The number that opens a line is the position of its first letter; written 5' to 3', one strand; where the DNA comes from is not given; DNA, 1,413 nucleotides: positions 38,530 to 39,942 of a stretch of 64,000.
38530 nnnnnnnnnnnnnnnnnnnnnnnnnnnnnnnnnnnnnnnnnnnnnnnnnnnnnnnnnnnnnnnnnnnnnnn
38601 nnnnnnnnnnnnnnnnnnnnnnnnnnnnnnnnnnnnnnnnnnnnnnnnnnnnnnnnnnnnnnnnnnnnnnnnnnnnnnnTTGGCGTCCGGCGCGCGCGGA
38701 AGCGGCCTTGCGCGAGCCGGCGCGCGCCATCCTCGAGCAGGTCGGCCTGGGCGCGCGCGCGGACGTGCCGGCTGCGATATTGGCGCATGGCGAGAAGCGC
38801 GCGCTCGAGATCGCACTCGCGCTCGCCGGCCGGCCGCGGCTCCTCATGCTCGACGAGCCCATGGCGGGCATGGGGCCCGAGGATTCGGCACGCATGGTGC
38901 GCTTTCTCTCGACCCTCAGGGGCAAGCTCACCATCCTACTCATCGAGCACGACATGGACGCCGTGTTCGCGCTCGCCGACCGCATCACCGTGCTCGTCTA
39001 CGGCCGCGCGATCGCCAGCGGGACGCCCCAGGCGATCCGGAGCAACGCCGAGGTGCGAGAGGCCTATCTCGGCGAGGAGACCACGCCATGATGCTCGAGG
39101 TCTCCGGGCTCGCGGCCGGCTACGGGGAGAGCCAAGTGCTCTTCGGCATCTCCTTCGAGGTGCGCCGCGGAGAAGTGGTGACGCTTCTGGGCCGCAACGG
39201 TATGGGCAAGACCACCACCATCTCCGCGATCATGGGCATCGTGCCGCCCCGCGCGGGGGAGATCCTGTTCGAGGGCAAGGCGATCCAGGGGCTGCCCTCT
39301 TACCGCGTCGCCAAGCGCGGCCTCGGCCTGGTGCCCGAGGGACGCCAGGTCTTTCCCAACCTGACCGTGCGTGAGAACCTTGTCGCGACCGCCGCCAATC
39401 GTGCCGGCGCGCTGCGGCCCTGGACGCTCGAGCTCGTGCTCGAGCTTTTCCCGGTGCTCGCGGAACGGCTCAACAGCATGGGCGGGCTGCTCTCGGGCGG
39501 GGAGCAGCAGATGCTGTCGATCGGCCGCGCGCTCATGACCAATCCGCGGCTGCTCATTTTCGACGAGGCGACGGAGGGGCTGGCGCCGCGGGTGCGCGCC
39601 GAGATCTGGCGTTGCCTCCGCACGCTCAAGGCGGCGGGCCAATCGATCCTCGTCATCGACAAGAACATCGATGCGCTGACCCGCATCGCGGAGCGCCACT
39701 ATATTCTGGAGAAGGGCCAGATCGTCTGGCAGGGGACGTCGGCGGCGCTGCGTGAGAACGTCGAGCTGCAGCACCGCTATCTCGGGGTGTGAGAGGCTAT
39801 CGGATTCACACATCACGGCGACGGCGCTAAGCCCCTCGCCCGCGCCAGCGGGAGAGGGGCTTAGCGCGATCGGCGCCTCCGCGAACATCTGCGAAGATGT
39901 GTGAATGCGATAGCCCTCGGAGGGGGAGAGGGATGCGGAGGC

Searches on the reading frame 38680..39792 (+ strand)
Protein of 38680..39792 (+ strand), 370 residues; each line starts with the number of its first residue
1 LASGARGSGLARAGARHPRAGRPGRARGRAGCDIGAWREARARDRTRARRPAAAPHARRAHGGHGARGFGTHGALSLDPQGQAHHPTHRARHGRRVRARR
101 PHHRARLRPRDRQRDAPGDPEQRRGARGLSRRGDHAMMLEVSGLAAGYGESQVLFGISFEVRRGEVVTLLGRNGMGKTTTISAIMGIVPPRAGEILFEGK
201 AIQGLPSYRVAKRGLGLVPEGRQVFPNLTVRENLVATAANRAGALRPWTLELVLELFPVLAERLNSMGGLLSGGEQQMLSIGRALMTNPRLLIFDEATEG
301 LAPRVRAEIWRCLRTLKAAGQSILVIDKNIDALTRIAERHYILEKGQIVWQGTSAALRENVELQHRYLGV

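Call 77: search_protein_families(library=pfam, proteins=[window:38680-39792:+], max_evalue=0.0001)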
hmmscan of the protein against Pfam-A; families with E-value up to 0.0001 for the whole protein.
window:38680-39792:+ (370 aa): 1 family
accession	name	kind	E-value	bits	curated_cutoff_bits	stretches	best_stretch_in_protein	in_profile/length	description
PF00005.33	ABC_tran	-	1.2e-30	107.3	25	1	156-298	3-136/137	ABC transporter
